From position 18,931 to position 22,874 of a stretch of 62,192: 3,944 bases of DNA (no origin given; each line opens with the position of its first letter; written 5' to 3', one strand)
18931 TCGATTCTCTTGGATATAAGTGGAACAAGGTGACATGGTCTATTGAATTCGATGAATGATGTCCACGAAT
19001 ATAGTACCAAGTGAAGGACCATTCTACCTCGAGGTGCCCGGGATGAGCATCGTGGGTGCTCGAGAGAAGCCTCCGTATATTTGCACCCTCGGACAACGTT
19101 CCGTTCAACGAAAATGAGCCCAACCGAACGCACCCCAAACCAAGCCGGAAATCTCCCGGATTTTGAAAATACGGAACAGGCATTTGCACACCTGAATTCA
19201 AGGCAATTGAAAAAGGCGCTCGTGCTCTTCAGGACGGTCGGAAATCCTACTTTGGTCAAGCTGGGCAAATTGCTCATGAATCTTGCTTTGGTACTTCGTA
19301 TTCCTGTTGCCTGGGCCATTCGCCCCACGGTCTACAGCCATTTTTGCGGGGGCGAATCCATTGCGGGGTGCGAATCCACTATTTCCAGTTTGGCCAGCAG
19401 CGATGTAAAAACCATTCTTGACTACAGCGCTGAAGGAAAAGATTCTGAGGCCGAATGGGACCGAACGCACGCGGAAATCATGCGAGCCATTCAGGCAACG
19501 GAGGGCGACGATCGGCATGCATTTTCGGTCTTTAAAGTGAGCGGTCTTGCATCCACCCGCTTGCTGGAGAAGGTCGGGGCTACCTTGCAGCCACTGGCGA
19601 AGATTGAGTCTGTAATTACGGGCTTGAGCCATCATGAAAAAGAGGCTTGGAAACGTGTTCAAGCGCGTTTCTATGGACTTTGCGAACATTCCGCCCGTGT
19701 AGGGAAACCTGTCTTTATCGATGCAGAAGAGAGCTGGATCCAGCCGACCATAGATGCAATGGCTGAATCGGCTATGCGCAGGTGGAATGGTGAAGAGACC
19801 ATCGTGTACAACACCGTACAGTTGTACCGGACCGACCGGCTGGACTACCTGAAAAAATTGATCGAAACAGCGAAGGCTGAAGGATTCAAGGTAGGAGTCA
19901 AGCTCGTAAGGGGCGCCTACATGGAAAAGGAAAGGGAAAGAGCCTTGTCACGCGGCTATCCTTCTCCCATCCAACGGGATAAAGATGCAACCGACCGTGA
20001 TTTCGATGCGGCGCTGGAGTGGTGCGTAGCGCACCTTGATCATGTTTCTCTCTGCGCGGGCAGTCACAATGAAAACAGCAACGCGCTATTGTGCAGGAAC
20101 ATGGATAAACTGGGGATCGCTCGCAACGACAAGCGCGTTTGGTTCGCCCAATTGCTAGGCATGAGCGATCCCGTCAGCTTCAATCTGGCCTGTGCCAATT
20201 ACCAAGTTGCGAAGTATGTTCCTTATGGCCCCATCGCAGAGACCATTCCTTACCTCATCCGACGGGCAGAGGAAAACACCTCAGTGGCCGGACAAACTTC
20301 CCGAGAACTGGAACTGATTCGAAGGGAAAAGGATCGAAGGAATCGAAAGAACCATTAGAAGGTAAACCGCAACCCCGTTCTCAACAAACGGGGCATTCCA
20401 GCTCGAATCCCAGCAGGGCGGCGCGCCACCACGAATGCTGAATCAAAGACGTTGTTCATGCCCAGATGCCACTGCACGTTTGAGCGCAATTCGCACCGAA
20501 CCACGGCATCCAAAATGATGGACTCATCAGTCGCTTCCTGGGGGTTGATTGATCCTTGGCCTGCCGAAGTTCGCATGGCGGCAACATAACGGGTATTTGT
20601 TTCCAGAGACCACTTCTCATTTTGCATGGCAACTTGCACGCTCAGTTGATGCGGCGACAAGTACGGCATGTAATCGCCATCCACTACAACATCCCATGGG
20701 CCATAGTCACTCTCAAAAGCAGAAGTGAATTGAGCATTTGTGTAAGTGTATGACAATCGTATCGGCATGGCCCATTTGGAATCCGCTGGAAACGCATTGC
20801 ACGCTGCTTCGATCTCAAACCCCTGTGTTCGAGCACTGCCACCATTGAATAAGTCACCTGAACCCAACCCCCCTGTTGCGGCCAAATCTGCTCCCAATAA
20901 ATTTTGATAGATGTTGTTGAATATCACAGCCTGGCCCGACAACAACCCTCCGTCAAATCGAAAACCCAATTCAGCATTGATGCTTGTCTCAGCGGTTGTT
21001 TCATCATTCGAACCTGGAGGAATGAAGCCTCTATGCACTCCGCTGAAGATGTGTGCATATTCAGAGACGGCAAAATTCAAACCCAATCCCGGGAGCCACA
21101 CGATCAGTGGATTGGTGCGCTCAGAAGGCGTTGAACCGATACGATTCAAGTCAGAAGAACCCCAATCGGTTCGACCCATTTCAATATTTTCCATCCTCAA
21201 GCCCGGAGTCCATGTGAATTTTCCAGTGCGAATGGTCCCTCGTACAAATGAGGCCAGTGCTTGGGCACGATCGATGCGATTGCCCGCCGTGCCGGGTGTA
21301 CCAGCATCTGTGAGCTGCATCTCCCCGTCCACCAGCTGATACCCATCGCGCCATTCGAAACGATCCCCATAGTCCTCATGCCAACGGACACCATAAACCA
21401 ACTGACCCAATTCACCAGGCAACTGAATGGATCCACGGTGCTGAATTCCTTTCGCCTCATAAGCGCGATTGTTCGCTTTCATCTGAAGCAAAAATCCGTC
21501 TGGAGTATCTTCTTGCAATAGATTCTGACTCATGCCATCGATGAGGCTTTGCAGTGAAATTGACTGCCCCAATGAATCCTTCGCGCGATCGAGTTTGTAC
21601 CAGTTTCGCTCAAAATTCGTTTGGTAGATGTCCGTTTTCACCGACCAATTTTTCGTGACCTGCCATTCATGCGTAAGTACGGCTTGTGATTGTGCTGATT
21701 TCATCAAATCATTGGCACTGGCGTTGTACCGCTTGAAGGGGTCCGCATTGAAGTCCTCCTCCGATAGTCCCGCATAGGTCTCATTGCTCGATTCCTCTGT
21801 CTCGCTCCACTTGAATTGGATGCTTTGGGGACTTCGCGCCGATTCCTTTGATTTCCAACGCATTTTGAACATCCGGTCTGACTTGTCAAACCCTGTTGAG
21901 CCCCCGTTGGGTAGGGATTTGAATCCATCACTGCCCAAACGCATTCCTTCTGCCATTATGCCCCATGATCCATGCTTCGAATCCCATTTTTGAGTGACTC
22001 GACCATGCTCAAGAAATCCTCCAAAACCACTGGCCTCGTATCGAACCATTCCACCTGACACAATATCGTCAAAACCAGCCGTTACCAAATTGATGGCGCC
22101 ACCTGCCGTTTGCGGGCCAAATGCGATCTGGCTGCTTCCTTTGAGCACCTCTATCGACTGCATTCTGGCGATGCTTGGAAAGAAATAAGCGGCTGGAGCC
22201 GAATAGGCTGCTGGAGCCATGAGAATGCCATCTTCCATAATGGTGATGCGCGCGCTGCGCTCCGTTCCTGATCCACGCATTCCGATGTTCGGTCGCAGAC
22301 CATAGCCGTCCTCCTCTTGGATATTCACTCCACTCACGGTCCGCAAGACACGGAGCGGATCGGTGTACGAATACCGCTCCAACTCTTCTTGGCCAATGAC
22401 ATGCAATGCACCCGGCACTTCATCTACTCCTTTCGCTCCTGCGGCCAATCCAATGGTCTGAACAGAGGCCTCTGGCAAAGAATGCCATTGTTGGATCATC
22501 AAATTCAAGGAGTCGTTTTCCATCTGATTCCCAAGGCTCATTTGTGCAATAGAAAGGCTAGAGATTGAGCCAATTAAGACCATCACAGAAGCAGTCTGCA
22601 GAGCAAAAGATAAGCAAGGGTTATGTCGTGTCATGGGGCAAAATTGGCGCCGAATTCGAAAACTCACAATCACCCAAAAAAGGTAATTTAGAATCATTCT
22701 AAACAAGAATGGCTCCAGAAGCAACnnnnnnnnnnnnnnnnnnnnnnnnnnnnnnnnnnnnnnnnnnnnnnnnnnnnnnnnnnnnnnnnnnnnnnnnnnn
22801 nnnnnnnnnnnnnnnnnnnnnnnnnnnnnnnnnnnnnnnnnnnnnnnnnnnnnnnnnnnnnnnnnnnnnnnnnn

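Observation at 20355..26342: T9SS-tagged pentahaem cytochrome, FecA-like receptor and divergent T9SS-tagged PQQ dehydrogenase: candidate cell-surface redox/iron module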

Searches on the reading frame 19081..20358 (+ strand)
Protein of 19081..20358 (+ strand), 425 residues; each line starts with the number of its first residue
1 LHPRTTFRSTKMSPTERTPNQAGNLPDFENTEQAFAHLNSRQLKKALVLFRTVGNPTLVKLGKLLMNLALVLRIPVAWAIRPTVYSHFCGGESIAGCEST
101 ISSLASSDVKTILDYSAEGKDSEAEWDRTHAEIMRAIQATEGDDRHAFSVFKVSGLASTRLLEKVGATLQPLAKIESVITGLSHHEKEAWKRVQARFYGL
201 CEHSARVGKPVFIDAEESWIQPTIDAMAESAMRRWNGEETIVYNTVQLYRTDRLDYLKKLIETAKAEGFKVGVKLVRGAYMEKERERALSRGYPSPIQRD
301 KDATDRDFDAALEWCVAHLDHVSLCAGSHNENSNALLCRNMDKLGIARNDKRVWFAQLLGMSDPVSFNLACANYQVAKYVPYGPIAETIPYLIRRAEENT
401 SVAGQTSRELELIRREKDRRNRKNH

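Call 9: search_protein_families(library=pfam, proteins=[window:19081-20358:+], max_evalue=0.001)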
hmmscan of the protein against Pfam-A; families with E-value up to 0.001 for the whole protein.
window:19081-20358:+ (425 aa): 1 family
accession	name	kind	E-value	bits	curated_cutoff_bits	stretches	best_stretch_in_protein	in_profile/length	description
PF01619.24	Pro_dh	-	6.4e-77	259.3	27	1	98-408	2-278/278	Proline dehydrogenase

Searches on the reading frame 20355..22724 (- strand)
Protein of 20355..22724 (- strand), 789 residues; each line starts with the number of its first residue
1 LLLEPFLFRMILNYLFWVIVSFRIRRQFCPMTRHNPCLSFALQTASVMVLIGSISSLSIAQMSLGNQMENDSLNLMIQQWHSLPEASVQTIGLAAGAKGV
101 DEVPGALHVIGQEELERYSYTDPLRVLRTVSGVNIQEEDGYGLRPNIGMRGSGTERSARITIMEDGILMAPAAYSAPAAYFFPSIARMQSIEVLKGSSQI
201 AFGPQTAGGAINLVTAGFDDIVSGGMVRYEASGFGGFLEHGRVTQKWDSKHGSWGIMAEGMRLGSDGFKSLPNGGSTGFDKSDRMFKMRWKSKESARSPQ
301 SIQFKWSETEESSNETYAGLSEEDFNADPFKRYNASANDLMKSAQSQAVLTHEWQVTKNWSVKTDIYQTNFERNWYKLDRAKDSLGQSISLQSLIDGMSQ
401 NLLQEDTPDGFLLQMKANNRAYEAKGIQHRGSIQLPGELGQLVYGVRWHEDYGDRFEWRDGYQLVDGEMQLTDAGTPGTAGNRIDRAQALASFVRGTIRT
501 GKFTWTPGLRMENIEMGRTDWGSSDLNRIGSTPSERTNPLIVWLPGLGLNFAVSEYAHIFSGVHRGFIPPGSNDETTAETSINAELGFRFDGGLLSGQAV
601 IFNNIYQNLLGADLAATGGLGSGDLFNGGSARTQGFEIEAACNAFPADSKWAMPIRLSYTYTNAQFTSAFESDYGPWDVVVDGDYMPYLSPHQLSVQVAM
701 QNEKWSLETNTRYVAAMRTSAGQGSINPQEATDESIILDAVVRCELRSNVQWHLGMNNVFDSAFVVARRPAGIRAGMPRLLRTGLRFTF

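Call 6: search_protein_families(library=pfam, proteins=[window:20355-22724:-], max_evalue=0.1)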
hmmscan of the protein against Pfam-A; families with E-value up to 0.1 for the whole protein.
window:20355-22724:- (789 aa): 3 families
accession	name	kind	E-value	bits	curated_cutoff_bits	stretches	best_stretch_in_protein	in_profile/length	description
PF00593.30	TonB_dep_Rec_b-barrel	-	6.2e-30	105.8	27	1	328-759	44-436/436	TonB dependent receptor-like, beta-barrel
PF07715.20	Plug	-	3.1e-15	57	23.9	1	101-210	3-107/107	TonB-dependent Receptor Plug Domain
PF18564.7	Glyco_hydro_5_C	-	0.071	14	22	0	654-722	11-80/87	Glycoside hydrolase family 5 C-terminal domain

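Call 7: search_protein_families(library=ncbifam, proteins=[window:20355-22724:-], max_evalue=0.1)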
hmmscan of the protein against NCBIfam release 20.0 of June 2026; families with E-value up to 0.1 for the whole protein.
window:20355-22724:- (789 aa): 20 families
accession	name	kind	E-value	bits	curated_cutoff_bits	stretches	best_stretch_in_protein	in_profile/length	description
TIGR01783.1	TonB-siderophor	subfamily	2.4e-35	122.3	223.5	1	102-789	1-649/649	TonB-dependent siderophore receptor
TIGR01785.1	TonB-hemin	subfamily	6.5e-21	74.4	316.85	1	98-766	13-656/677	TonB-dependent heme/hemoglobin receptor family protein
TIGR01786.1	TonB-hemlactrns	subfamily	4.3e-20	71.6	323.75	2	569-767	482-689/719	TonB-dependent hemoglobin/transferrin/lactoferrin family receptor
NF041676.1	FecA_OM_dicitr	equivalog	6.8e-19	67.3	1100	2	95-332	124-358/773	TonB-dependent Fe(3+) dicitrate receptor FecA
NF007926.1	PRK10641.1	equivalog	1.3e-09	37.2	836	1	101-216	42-154/617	TonB-dependent vitamin B12 receptor BtuB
TIGR01779.1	TonB-B12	equivalog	3.2e-09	35.9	599.7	1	105-220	47-158/614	TonB-dependent vitamin B12 receptor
NF010012.0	PRK13486.1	equivalog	1.6e-08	33.4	924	1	100-217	39-159/696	TonB-dependent receptor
NF050067.1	TonBEntbctnRecCfrA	equivalog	1.1e-07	30.6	1200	1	97-216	37-158/698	TonB-dependent ferric enterobactin receptor CfrA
NF010011.0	PRK13484.1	equivalog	2.6e-07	29.3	1197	1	98-226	42-169/682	IreA family TonB-dependent siderophore receptor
NF007349.0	PRK09840.1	equivalog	3.9e-06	25.1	686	1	627-779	607-750/760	catecholate siderophore receptor Fiu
NF038079.1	TonB_sider_MxcH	equivalog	6.8e-06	24.4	925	1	101-252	130-270/792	TonB-dependent siderophore myxochelin receptor MxcH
NF010048.1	PRK13524.1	subfamily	1.9e-05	23.3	493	1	573-623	526-576/744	FepA family TonB-dependent siderophore receptor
NF010010.0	PRK13483.1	equivalog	2.9e-05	22.3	927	1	95-216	42-163/660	ligand-gated channel protein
NF007478.2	PRK10064.1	equivalog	7.3e-05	21.2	745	1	95-221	39-163/663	catecholate siderophore receptor CirA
NF010051.0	PRK13528.1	subfamily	7.6e-05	21.1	583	1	573-651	516-598/727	FepA family TonB-dependent siderophore receptor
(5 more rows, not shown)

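Call 66: search_solved_structures(query=window:20355-22634:-, max_evalue=0.00001)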
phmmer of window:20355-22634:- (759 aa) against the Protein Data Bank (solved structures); distinct sequences matched with E-value up to 0.00001: 10.
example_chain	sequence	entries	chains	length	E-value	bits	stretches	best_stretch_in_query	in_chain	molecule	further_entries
1pnz_A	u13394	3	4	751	8.6e-14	54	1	69-188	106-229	Iron(III) dicitrate transport protein fecA precursor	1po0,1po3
1kmo_A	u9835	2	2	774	9.6e-14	53.9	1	69-188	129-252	Iron(III) dicitrate transport protein fecA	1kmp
1nqe_A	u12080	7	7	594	4.7e-07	31.8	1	78-187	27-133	Vitamin B12 receptor | Vitamin B12 transporter btuB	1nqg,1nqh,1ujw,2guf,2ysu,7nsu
3rgm_A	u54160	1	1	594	4.9e-07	31.7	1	78-187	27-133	Vitamin B12 transporter BtuB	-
3rgn_A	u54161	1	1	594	4.9e-07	31.7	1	78-187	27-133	Vitamin B12 transporter BtuB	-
3m8b_A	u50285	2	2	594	4.9e-07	31.7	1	78-187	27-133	Vitamin B12 transporter btuB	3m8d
2gsk_A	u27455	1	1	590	4.9e-07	31.7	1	78-187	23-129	Vitamin B12 transporter btuB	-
1nqf_A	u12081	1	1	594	8.6e-07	30.9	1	78-187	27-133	Vitamin B12 receptor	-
5fp2_A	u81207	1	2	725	2.3e-06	29.5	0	63-197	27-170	FERRIC ENTEROBACTIN RECEPTOR PIRA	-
8the_A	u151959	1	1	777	8e-06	27.7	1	30-237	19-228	Heme/hemoglobin uptake outer membrane receptor PhuR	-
